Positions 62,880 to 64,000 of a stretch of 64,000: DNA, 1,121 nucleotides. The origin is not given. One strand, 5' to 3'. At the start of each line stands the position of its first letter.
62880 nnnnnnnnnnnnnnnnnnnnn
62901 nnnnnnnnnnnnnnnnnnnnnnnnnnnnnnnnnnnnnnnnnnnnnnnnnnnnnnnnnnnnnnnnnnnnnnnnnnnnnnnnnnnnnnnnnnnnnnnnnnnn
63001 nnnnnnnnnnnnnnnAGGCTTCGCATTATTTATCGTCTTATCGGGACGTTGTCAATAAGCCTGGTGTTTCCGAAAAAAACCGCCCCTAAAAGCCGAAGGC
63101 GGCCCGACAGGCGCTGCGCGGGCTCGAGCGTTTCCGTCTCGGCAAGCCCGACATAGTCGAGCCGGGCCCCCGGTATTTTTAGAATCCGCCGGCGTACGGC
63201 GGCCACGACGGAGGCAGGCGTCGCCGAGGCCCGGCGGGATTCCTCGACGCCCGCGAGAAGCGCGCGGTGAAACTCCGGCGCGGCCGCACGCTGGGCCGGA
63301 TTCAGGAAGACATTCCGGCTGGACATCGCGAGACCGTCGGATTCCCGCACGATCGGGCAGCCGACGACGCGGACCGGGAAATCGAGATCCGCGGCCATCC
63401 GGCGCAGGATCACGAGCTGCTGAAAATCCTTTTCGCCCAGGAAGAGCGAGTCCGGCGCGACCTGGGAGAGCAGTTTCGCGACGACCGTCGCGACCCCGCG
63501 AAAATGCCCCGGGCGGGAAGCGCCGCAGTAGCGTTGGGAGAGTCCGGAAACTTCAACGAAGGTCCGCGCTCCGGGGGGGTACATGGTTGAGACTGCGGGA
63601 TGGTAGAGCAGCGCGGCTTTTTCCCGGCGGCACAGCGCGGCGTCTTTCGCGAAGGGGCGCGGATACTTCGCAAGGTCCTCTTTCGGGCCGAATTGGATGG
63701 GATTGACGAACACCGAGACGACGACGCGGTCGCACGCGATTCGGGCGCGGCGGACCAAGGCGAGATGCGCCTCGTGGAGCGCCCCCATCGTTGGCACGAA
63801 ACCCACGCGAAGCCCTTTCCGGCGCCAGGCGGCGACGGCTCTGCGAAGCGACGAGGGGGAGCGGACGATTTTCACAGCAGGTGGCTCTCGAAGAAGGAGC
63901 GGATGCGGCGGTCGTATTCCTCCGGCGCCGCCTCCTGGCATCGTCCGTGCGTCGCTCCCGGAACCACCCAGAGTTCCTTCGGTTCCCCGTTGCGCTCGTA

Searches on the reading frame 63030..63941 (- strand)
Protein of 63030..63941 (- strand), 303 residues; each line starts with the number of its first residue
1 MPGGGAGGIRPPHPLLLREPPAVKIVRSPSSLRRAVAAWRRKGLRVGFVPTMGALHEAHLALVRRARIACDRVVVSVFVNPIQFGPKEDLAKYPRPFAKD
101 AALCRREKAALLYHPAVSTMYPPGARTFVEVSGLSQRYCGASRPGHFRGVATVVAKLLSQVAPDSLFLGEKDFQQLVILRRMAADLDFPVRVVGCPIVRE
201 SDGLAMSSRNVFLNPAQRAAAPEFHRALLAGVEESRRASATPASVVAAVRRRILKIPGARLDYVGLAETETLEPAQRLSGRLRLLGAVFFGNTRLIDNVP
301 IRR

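Call 29: find_encoding_contigs(protein=window:63030-63941:-, flank=10000, max_places=4)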
Protein window:63030-63941:- (303 aa): no gene with exactly this product is on record in the collection.

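Call 44: find_encoding_contigs(protein=window:63030-63875:-, flank=10000, max_places=3)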
Protein window:63030-63875:- (281 aa): 16 contigs read that carry it; 3 places shown.
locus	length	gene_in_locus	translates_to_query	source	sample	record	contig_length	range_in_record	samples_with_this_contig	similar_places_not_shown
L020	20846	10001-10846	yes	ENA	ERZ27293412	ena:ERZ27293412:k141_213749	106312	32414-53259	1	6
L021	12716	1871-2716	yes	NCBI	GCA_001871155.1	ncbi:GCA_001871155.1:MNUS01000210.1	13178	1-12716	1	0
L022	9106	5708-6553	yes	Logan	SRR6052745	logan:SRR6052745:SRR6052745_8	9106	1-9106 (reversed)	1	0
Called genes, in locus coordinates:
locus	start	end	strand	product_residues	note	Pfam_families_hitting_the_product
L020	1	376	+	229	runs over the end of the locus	PF08808:RES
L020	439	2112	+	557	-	PF01435:Peptidase_M48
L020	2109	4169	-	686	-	PF00211:Guanylate_cyc, PF01966:HD, PF13487:HD_5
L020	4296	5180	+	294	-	-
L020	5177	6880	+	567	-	-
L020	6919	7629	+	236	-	PF01113:DapB_N, PF05173:DapB_C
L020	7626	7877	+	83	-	-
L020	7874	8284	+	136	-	PF01288:HPPK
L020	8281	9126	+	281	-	PF02548:Pantoate_transf, PF13714:PEP_mutase (faint)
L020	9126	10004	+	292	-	PF00561:Abhydrolase_1 (weak), PF12146:Hydrolase_4, PF00326:Peptidase_S9 (weak)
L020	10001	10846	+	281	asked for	PF02569:Pantoate_ligase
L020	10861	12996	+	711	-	-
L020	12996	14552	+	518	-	PF13180:PDZ_2 (weak), PF14685:PDZ_Tricorn (faint), PF17820:PDZ_6, PF00595:PDZ (weak), PF17820:PDZ_6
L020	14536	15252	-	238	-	PF21033:RMD1-3, PF13428:TPR_14 (faint), PF14559:TPR_19 (faint), PF13414:TPR_11 (faint), PF13431:TPR_17 (faint), PF13432:TPR_16 (faint), PF16811:TAtT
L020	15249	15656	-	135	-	PF13380:CoA_binding_2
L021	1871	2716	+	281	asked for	PF02569:Pantoate_ligase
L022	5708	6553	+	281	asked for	PF02569:Pantoate_ligase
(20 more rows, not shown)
